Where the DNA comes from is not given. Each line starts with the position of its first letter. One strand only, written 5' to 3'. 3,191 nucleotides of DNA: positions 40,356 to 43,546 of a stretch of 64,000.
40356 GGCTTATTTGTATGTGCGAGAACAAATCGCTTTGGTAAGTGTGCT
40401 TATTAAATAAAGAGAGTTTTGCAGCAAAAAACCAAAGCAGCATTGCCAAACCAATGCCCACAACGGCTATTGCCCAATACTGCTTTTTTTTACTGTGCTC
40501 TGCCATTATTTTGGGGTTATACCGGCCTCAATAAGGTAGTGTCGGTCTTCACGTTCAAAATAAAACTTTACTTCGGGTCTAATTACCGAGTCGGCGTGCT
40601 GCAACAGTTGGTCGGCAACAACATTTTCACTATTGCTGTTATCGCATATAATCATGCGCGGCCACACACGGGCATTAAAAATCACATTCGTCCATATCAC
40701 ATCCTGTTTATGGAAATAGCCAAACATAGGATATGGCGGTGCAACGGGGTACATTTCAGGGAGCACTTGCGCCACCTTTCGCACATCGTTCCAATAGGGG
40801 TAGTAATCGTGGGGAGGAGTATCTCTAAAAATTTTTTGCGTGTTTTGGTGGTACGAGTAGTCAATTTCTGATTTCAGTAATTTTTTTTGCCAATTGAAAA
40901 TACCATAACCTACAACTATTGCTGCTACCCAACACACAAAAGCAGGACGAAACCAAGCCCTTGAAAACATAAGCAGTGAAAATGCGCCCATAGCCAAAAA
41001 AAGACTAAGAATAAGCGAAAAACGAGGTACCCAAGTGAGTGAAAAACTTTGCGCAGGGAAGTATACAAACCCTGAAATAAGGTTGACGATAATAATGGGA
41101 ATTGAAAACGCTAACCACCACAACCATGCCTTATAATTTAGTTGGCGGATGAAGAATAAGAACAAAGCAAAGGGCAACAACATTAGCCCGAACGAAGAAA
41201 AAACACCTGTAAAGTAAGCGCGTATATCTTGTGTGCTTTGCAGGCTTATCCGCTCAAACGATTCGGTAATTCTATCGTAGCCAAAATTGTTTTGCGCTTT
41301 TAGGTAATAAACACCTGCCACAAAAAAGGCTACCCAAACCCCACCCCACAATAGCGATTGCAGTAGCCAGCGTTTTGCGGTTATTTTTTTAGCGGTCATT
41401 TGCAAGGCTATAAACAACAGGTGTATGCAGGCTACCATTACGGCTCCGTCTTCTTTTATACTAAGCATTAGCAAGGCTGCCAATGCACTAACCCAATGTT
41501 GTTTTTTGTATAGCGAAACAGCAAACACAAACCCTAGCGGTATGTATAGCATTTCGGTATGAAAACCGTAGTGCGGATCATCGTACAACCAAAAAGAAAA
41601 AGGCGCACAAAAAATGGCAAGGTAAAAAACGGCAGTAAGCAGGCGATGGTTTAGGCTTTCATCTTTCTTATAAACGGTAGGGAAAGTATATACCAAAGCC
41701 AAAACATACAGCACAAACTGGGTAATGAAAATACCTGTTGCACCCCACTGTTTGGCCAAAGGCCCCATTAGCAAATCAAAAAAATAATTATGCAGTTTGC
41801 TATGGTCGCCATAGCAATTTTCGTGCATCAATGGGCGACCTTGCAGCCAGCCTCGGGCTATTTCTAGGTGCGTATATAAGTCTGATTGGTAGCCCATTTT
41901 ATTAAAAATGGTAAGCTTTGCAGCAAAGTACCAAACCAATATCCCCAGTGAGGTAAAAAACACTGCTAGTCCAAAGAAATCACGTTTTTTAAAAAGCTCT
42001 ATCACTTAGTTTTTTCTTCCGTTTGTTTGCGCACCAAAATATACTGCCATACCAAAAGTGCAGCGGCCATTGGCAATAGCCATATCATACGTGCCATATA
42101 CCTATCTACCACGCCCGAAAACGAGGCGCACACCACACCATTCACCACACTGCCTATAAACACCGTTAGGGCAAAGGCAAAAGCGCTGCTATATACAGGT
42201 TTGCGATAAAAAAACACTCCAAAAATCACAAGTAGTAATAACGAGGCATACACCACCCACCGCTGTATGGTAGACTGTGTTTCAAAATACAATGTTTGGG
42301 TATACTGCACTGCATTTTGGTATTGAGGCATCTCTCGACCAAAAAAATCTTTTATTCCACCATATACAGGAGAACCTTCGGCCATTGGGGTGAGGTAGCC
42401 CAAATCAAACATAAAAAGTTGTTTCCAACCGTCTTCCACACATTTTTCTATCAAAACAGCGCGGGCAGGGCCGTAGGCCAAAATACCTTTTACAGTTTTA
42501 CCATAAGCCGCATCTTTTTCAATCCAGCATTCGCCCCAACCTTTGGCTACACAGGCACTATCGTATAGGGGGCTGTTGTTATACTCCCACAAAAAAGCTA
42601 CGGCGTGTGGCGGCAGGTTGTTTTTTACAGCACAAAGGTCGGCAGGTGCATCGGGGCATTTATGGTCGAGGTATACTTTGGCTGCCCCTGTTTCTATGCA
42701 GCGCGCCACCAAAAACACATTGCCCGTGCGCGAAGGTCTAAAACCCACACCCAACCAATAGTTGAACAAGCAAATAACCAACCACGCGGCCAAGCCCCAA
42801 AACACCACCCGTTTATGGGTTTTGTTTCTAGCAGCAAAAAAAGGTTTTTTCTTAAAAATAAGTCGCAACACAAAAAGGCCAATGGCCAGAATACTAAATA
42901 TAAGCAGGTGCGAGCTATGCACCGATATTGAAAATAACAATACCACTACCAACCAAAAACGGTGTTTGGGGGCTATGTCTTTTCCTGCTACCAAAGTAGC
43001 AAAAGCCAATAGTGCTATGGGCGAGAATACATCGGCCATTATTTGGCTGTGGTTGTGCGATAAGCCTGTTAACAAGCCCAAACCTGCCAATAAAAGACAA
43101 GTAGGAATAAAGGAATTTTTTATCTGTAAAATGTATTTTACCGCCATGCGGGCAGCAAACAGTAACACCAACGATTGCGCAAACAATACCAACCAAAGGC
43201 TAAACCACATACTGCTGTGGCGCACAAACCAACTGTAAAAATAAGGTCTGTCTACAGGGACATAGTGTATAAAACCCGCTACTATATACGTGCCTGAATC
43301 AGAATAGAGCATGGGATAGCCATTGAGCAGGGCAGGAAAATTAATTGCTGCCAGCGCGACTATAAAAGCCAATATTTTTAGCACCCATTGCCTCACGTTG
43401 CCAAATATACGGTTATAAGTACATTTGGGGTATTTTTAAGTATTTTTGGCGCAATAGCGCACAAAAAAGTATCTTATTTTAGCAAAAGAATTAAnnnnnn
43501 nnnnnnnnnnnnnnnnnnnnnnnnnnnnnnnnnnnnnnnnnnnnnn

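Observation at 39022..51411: Cluster of GT-C-type polytopic membrane proteins plus a DPM1-like GT2 synthase: candidate undescribed periplasmic lipid-linked glycosylation system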

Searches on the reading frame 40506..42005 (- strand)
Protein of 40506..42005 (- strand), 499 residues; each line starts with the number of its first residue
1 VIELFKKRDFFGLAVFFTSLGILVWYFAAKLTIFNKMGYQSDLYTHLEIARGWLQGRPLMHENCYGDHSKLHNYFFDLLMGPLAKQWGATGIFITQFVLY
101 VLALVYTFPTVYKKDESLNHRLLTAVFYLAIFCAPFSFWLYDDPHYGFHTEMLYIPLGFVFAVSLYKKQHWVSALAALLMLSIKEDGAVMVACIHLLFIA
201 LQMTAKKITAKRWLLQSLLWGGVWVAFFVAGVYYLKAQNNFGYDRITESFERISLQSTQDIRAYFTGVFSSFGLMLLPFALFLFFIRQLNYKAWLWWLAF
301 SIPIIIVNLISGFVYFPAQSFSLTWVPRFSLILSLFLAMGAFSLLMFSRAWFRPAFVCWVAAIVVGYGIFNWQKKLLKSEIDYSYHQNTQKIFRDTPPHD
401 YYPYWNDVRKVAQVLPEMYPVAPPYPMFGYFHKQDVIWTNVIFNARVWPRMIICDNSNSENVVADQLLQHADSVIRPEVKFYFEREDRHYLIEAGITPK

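Call 3: search_protein_families(library=pfam, proteins=[window:40506-42005:-], max_evalue=0.01)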
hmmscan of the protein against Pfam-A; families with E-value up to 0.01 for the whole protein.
window:40506-42005:- (499 aa): 1 family
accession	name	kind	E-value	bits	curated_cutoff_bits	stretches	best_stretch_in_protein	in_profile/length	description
PF09852.15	DUF2079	-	1.8e-06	27.8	28.2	1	72-349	45-310/459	Predicted membrane protein (DUF2079)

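Call 4: search_protein_families(library=ncbifam, proteins=[window:40506-42005:-], max_evalue=0.01)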
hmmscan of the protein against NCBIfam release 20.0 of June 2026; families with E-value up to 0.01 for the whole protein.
window:40506-42005:- (499 aa): 0 families

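Call 19: search_solved_structures(query=window:40506-42005:-, max_evalue=10)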
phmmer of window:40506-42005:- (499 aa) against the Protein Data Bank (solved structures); distinct sequences matched with E-value up to 10: 0.

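Call 28: find_homologous_proteins(query=window:40506-42005:-, max_evalue=0.00001)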
Query window:40506-42005:- (499 aa): 28 proteins with E <= 0.00001 among 8000 candidates.
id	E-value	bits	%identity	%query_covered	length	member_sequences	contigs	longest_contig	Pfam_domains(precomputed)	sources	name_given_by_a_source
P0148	0.0e+0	1068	91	100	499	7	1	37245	PF09852.16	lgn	-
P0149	6.9e-258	875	74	100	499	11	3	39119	-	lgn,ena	-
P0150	1.4e-246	838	71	100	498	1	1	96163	-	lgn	-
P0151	4.7e-241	819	69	100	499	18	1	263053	-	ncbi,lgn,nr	ncbi:MAG: hypothetical protein F9K23_05645 [Bacteroidetes bacterium]|nr:MAG: hypothetical protein F9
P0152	4.9e-220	750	65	100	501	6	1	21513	-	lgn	-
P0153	1.1e-217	742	64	100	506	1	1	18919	-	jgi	jgi:hypothetical protein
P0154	2.4e-215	735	63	100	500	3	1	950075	PF09852.16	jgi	jgi:hypothetical protein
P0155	3.8e-211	721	62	100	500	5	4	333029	-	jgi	-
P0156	1.2e-207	709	60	100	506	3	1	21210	-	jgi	jgi:hypothetical protein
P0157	5.6e-190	651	54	100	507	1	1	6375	-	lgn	-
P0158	2.4e-187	642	67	84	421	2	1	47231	-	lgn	-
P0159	5.0e-177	608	52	99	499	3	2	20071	-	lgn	-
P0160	3.4e-170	586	51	100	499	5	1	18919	PF09852.16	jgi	jgi:hypothetical protein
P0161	2.0e-166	573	51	100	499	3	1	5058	-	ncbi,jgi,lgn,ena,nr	ncbi:MAG TPA: hypothetical protein VEC12_01825 [Bacteroidia bacterium]|nr:hypothetical protein [Bact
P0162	2.7e-165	569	51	100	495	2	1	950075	-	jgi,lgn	jgi:hypothetical protein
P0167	3.0e-150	520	48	99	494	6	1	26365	PF09852.16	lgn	-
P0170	2.9e-143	497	47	99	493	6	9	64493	PF09852.16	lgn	-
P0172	1.8e-136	474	44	100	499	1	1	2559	PF09852.16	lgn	-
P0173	7.6e-136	472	44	100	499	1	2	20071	PF09852.16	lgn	-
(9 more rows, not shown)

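Call 67: search_solved_structures(query=A3, max_evalue=10)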
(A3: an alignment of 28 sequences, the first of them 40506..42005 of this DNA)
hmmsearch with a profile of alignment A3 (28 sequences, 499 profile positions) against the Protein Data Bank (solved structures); distinct sequences matched with E-value up to 10: 1.
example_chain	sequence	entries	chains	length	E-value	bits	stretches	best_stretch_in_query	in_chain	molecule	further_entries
8j07_7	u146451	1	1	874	1.4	11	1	406-451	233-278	Dynein regulatory complex subunit 7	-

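Call 69: search_protein_families(library=pfam, alignment_id=A3, max_evalue=0.01)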
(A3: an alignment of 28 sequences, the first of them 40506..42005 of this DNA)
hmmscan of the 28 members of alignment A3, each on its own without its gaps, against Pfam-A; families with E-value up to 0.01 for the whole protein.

A. member 1, window:40506-42005:- (499 aa): 1 family
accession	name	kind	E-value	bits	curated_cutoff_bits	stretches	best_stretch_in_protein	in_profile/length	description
PF09852.15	DUF2079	-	1.8e-06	27.8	28.2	1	72-349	45-310/459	Predicted membrane protein (DUF2079)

B. families by the number of members that match (of 28 scanned): 2 families
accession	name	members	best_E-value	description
PF09852.15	DUF2079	10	2.8e-09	Predicted membrane protein (DUF2079)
PF01925.25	TauE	1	0.00036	Sulfite exporter TauE/SafE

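Call 91: search_protein_families(library=ncbifam, alignment_id=A3, max_evalue=0.01)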
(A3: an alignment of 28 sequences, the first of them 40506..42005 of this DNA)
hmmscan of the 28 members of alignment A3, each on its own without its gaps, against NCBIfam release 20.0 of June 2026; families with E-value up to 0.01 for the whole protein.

A. member 1, window:40506-42005:- (499 aa): 0 families

B. families by the number of members that match (of 28 scanned): 1 family
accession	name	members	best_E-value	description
NF047440.1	LA3751_2_3_fam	1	0.0042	LA_3751/LA_3752 family putative glycosyltransferase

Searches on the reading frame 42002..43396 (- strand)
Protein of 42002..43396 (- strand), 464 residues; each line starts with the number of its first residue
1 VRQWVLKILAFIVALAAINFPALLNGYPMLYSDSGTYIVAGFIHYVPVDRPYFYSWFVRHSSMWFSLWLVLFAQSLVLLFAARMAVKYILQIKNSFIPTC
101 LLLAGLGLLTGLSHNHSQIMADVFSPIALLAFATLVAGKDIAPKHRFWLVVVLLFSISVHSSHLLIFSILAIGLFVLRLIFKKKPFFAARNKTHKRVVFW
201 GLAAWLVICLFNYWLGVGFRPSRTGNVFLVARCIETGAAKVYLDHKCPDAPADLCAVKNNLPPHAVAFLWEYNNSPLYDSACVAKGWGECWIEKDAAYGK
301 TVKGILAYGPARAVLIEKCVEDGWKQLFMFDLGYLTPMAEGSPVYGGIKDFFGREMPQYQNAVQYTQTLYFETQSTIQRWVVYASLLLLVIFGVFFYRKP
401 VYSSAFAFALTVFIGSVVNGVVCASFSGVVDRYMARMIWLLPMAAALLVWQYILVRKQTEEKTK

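Call 3: search_protein_families(library=pfam, proteins=[window:42002-43396:-], max_evalue=0.01)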
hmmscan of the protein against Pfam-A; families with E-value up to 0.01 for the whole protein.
window:42002-43396:- (464 aa): 0 families

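Call 4: search_protein_families(library=ncbifam, proteins=[window:42002-43396:-], max_evalue=0.01)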
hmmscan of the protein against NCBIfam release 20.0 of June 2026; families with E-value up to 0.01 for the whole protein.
window:42002-43396:- (464 aa): 0 families

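Call 8: find_encoding_contigs(protein=window:42002-43396:-, flank=10000, max_places=6)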
Protein window:42002-43396:- (464 aa): no gene with exactly this product is on record in the collection.

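Call 20: search_solved_structures(query=window:42002-43396:-, max_evalue=10)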
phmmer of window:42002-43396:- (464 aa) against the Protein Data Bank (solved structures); distinct sequences matched with E-value up to 10: 0.

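Call 22: find_homologous_proteins(query=window:42002-43396:-, max_evalue=0.00001)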
Query window:42002-43396:- (464 aa): 27 proteins with E <= 0.00001 among 8000 candidates.
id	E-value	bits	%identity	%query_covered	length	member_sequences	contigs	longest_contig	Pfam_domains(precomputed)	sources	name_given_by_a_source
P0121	1.6e-284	962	91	98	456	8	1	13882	-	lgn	-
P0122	6.0e-274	927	87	98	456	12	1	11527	-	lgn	-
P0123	5.7e-257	871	83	97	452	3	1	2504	-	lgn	-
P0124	2.1e-231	787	74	99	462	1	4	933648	-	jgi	jgi:hypothetical protein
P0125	2.9e-227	773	70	100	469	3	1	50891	-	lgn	-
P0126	4.5e-227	773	72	99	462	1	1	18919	-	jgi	jgi:hypothetical protein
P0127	6.0e-227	772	70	100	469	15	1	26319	-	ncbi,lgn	-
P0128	1.0e-217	742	66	100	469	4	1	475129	-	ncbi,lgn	-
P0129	1.4e-208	712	68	96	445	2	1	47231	-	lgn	-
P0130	2.0e-199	682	63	99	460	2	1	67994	-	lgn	-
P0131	4.2e-198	677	62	99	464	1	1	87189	-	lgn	-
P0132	2.2e-197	675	61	99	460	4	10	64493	-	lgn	-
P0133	9.4e-194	663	60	98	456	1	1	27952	-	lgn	-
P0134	4.2e-193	661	63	97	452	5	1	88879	-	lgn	-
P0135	1.2e-191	656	62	96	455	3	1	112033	-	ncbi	-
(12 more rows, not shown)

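Call 31: predict_structure(alignment_id=A2)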
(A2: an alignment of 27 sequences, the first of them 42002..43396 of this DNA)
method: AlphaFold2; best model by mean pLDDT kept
length: 464 residues; sequences in the alignment: 27
mean_pLDDT: 93.0   pTM: 0.92
mean pLDDT of the five models: 93.0, 90.2, 89.4, 88.3, 88.2
residues with pLDDT >= 90: 370; 70-90: 93; 50-70: 1; < 50: 0
segments of 3 or more residues with pLDDT < 50: none
pLDDT, mean of each block of 10 residues (from residue 1): 89 98 96 91 82 91 95 98 98 96 97 95 95 97 96 94 93 97 94 95 91 86 89 95 94 92 89 82 82 92 96 97 92 91 92 96 95 93 97 93 96 96 88 91 98 93 83
secondary structure, 60 per line:
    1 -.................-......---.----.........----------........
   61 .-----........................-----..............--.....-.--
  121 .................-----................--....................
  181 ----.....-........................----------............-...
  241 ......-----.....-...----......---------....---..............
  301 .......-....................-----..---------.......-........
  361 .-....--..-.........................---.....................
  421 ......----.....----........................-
elements in order: H2-18 H20-25 H34-42 H53-61 H67-90 H96-109 H112-116 H121-137 H143-158 H161-180 H185-189 H191-214 H225-236 H238-246 H252-256 H265-270 H280-283 H287-307 H309-328 H345-351 H353-361 H363-366 H372-396 H400-426 H431-435 H440-463

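Call 62: search_protein_families(library=pfam, proteins=[window:42002-43396:-], max_evalue=10)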
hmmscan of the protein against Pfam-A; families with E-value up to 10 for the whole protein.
window:42002-43396:- (464 aa): 1 family
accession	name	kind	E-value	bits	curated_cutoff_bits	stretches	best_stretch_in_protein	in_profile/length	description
PF16079.10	Phage_holin_5_2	-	0.014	16.1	29.2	1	78-109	4-35/76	Phage holin family Hol44, in holin superfamily V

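Call 76: fold_search(model_id=the predicted structure, library=pdb)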
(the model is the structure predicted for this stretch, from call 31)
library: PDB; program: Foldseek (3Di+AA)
matches with E <= 10: 202; with E <= 0.001: 0
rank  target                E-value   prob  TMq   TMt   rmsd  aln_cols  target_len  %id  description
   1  5ezm                  2.4e-02  0.95  0.31  0.28  18.1       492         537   13  Crystal Structure of ArnT from Cupriavidus metallidurans in the apo state (released 2016-02-17)
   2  5f15                  3.7e-02  0.90  0.31  0.28  17.2       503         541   14  Crystal Structure of ArnT from Cupriavidus metallidurans bound to Undecaprenyl phosphate (released 2016-02-17)
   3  6m20_B                5.6e-02  0.23  0.16  0.16  21.7       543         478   11  Crystal structure of Plasmodium falciparum hexose transporter PfHT1 bound with glucose (released 2020-09-09)
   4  9n9j_I                1.9e-01  0.92  0.41  0.29  15.5       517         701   10  Structure of a GRP94 folding intermediate engaged with a CCDC134- and FKBP11-bound secretory translocon (released 2025-11-19)
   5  8ta3_A                2.1e-01  0.13  0.15  0.15  24.2       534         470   11  Cryo-EM structure of the human CLC-2 chloride channel transmembrane domain Apo state with resolved N-terminal hairpin (released 2024-01-31)
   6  8ta5_A                2.1e-01  0.08  0.12  0.10  24.2       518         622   10  Title: Cryo-EM structure of the human CLC-2 chloride channel transmembrane domain with asymmetric C-terminal (released 2024-01-31)
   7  8age_A                2.4e-01  0.97  0.44  0.33  14.9       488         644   10  Structure of yeast oligosaccharylransferase complex with acceptor peptide bound (released 2022-12-07)
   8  6ftg_5                2.5e-01  0.96  0.45  0.34  14.7       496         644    9  Subtomogram average of OST-containing ribosome-translocon complexes from canine rough microsomal membranes (released 2018-03-21)
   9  8ta5_B                2.7e-01  0.15  0.19  0.16  23.3       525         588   11  Title: Cryo-EM structure of the human CLC-2 chloride channel transmembrane domain with asymmetric C-terminal (released 2024-01-31)
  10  9i5k_A                3.1e-01  0.89  0.45  0.43  10.7       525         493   12  Structure of the Chaetomium thermophilum Pmt4 homodimer (C2 symmetry) (released 2025-12-24)
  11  8tgj_A                3.1e-01  0.06  0.09  0.10  23.6       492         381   11  VMAT1 dimer in unbound form and with reserpine (released 2024-03-20)
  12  8ta2_A                3.7e-01  0.11  0.16  0.16  23.8       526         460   11  Cryo-EM structure of the human CLC-2 chloride channel transmembrane domain with bound inhibitor AK-42 (released 2024-01-31)
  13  8ybq_A                3.8e-01  0.04  0.10  0.10  26.2       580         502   13  Choline transporter BetT - CHT bound (released 2024-09-04)
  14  6s7t_A                4.0e-01  0.87  0.44  0.31  16.5       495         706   10  Cryo-EM structure of human oligosaccharyltransferase complex OST-B (released 2019-12-18)
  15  6lz0_A                4.0e-01  0.06  0.10  0.11  22.5       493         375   12  Cryo-EM structure of human MCT1 in complex with Basigin-2 in the presence of lactate (released 2020-12-23)
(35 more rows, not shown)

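Call 100: find_related_loci(query=A2, collection=metagenome_contigs, flank=10000)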
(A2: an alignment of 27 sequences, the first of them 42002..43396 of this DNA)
Query A2 (464 aa) in metagenome_contigs; peptide patterns used: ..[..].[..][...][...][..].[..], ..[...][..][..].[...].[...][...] (x = any residue, [..] = any of these).
600 stretches matched a pattern (row limit reached: there are more); 471 encode a relative of the query (tblastn E <= 1e-3); the best 80 are kept; 80 distinct loci.
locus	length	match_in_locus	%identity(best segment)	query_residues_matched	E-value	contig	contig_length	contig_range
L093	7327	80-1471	87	1-464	0e+0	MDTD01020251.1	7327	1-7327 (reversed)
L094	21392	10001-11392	70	1-464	0e+0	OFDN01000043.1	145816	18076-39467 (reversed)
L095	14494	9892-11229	35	2-442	6e-88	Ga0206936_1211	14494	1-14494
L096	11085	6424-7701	37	12-442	1e-81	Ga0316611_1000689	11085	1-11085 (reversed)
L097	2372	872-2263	34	1-461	1e-83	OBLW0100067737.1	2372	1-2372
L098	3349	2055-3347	36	3-438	1e-80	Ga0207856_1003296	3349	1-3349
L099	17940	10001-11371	37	3-462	3e-79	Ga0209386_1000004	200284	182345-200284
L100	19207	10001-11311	33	1-436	3e-77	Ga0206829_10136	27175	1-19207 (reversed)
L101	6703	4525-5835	33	1-436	3e-77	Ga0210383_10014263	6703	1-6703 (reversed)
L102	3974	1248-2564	32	11-449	1e-73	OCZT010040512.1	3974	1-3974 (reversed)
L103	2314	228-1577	34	2-451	2e-75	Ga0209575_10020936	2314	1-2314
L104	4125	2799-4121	34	2-442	6e-72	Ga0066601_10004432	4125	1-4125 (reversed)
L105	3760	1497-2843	33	1-457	5e-70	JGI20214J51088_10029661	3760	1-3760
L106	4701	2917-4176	35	11-437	3e-68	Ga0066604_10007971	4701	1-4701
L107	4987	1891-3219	32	12-461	4e-67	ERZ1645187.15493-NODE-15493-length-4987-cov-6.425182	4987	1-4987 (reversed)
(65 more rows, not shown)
